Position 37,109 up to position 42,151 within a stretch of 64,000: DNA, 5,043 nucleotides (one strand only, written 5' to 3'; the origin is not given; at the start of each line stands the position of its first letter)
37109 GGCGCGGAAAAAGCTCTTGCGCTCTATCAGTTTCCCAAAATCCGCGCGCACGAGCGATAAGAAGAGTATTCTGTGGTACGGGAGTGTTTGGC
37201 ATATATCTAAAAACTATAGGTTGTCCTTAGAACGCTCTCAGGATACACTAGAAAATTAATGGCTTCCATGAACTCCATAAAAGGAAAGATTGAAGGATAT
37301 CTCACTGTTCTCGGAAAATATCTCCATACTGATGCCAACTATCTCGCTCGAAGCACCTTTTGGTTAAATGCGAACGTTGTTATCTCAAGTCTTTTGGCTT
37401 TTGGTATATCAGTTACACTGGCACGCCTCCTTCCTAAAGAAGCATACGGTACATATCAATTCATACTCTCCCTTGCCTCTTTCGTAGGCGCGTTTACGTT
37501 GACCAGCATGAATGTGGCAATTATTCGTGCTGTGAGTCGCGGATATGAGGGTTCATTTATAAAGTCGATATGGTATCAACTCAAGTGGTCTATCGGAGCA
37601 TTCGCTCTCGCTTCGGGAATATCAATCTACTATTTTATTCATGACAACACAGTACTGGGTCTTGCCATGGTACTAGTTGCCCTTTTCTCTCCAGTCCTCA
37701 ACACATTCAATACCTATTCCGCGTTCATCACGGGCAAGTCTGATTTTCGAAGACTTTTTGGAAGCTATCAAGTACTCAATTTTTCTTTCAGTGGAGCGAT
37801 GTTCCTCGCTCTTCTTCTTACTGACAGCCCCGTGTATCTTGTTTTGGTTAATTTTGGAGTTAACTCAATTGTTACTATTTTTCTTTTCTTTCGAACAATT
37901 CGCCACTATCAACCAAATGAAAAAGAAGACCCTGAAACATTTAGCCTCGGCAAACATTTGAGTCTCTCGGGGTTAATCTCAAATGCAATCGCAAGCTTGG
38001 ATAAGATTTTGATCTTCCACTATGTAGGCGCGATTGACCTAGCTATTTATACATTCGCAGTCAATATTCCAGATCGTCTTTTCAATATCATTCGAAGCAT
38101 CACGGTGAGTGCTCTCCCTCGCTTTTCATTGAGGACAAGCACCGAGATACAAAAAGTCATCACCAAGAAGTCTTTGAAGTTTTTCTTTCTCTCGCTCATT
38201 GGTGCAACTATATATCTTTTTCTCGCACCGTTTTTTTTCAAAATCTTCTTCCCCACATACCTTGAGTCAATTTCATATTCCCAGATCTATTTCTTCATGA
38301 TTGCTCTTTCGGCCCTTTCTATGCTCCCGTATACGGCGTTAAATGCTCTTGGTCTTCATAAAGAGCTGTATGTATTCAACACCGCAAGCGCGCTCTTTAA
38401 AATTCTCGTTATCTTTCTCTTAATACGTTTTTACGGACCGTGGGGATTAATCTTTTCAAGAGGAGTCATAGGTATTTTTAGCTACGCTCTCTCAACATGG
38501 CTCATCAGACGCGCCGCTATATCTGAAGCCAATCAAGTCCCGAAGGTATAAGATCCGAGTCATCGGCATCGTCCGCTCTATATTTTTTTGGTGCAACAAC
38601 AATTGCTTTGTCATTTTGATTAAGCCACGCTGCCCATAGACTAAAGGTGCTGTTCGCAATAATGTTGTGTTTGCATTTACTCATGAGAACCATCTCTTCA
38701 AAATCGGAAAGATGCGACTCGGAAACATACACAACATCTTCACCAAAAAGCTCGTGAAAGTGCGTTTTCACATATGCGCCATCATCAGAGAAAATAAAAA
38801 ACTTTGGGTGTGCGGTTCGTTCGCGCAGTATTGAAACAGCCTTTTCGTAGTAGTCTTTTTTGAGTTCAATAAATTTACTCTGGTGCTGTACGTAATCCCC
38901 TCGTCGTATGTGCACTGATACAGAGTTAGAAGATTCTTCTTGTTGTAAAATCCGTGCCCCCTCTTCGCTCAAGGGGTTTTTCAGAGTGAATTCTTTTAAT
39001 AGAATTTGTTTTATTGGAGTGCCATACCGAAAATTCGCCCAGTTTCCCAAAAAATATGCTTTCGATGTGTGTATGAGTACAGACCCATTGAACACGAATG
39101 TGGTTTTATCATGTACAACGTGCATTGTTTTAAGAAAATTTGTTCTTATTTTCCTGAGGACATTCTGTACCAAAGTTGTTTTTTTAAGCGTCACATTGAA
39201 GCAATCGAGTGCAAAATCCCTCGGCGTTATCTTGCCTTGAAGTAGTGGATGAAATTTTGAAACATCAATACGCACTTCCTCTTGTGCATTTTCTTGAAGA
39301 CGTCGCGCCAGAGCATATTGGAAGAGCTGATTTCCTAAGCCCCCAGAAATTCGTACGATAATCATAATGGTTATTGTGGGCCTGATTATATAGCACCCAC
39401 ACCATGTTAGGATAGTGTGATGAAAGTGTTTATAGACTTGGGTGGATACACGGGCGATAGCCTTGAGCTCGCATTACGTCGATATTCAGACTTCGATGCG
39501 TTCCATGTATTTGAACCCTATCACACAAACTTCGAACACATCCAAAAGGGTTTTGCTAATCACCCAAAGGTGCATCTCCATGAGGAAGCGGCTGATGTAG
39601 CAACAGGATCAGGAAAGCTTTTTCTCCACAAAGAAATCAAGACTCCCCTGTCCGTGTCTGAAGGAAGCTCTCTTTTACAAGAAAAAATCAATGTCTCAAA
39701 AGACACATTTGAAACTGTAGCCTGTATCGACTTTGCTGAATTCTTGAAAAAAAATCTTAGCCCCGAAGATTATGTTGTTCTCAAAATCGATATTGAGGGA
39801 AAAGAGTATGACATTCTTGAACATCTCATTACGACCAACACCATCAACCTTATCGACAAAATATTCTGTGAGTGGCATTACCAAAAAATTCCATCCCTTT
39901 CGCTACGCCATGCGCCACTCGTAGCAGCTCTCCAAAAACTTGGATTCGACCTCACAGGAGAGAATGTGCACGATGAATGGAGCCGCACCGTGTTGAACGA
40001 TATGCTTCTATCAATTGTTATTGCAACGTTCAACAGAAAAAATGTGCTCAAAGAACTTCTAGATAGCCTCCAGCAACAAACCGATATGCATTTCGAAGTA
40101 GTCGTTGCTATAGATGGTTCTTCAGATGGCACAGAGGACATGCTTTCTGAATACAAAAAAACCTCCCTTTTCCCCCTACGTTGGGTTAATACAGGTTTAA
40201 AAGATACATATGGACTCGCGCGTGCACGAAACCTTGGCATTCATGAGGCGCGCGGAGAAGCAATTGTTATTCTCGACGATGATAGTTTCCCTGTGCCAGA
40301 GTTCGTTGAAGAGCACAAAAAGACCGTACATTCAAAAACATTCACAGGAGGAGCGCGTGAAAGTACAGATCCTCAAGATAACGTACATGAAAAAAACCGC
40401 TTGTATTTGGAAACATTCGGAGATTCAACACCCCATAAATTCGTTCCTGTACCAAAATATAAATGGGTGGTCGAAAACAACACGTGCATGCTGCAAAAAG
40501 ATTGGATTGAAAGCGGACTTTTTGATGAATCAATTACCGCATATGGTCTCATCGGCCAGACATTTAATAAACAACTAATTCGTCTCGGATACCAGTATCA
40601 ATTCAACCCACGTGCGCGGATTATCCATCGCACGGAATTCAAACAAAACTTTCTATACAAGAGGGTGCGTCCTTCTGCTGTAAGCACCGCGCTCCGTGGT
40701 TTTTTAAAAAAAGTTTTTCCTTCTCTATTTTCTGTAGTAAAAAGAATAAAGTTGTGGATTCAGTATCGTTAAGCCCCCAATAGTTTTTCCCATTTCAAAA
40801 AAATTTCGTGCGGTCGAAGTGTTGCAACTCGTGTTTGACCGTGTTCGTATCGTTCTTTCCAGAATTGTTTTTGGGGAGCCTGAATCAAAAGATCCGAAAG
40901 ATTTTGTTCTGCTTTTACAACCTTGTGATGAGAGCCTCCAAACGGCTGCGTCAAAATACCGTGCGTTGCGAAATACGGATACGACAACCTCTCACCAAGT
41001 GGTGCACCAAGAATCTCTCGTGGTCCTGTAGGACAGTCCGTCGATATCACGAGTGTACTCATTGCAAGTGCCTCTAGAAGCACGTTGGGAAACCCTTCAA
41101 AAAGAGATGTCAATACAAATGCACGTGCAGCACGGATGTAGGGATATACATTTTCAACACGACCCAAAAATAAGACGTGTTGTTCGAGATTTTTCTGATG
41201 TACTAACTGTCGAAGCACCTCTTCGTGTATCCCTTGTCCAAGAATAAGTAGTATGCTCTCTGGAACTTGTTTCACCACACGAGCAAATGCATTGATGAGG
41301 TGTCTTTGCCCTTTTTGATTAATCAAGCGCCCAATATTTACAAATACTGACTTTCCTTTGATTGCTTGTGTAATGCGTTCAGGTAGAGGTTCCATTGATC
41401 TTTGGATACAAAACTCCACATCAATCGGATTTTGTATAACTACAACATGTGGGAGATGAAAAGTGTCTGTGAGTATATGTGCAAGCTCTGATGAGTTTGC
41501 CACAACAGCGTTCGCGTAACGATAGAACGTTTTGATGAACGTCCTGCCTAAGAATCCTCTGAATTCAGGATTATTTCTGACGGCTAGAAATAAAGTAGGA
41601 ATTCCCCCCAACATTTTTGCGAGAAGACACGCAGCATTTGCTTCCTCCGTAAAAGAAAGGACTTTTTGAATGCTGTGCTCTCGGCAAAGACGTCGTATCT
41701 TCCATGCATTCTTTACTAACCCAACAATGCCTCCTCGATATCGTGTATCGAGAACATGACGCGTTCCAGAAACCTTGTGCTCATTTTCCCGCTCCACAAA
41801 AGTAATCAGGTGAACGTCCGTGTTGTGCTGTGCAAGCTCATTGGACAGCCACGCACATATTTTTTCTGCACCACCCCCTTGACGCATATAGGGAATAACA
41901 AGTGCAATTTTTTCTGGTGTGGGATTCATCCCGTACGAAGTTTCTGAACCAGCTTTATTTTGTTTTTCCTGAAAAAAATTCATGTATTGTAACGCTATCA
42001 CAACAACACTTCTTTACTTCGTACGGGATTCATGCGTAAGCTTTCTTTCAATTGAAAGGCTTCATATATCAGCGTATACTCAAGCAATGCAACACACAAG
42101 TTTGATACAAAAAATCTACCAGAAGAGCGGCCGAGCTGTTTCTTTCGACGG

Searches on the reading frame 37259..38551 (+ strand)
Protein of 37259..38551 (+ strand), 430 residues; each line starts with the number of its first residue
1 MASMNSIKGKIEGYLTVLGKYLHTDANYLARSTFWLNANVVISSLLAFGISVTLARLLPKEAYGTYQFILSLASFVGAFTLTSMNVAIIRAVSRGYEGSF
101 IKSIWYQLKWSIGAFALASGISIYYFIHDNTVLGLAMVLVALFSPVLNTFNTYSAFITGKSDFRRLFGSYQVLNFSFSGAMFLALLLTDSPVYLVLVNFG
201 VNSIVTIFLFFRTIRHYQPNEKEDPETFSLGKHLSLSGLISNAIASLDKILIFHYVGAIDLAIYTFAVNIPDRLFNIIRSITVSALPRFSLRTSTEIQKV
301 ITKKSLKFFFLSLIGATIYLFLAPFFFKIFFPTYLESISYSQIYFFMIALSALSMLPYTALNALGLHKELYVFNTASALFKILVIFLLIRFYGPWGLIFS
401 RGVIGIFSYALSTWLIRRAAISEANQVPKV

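Call 42: search_protein_families(library=pfam, proteins=[window:37259-38551:+], max_evalue=0.0001)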
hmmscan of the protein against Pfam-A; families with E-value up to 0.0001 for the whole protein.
window:37259-38551:+ (430 aa): 2 families
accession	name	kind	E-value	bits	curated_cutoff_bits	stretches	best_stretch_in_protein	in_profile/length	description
PF01943.22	Polysacc_synt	-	1e-12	48.5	28.2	1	29-290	1-271/274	Polysaccharide biosynthesis protein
PF13440.11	Polysacc_synt_3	-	3.4e-07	30.2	23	1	54-292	2-243/293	Polysaccharide biosynthesis protein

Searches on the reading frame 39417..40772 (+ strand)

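Call 39: search_protein_families(library=pfam, proteins=[window:39417-40772:+], max_evalue=0.001)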
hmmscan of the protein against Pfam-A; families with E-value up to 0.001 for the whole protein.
window:39417-40772:+ (451 aa): 5 families
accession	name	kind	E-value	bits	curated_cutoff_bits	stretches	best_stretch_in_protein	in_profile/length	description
PF00535.33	Glycos_transf_2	-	4.5e-24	85.7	23.3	1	199-321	1-122/168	Glycosyl transferase family 2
PF10111.15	Glyco_tranf_2_2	-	4.9e-09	36.5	27.3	1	199-308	1-110/276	Glycosyltransferase like family 2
PF05050.19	Methyltransf_21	-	1.6e-08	35.3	22.7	1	9-178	3-172/173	Methyltransferase FkbM domain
PF13641.12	Glyco_tranf_2_3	-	5.8e-07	30.2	27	1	198-313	3-122/230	Glycosyltransferase like family 2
PF25276.1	DUF7870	-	5e-06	27.2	27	1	94-156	82-139/174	Domain of unknown function (DUF7870)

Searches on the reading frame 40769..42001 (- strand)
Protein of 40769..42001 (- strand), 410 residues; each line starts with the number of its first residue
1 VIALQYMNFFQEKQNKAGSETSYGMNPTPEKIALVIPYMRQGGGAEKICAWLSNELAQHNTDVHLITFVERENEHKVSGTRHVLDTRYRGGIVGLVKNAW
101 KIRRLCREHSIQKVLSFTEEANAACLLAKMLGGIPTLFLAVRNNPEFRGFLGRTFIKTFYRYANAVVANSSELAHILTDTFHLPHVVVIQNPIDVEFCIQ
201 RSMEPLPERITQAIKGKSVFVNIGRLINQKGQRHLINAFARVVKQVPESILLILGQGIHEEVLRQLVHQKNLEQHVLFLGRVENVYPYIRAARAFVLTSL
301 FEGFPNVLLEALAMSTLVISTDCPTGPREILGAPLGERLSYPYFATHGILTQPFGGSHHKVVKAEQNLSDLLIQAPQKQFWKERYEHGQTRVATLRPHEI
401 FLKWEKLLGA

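Call 42: search_protein_families(library=pfam, proteins=[window:40769-42001:-], max_evalue=0.0001)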
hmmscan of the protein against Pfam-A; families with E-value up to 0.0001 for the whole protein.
window:40769-42001:- (410 aa): 4 families
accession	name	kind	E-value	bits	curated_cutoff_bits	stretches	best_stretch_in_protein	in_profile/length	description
PF00534.26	Glycos_transf_1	-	1.8e-28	99.6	26.4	1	213-332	11-132/172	Glycosyl transferases group 1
PF13692.12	Glyco_trans_1_4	-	8.2e-28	97.9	27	1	219-331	3-115/142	Glycosyl transferases group 1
PF13439.12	Glyco_transf_4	-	2.6e-13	50.8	28.5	1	43-196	2-169/170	Glycosyltransferase Family 4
PF13579.12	Glyco_trans_4_4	-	8e-09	36.5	29.7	1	43-191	1-157/158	Glycosyl transferase 4-like domain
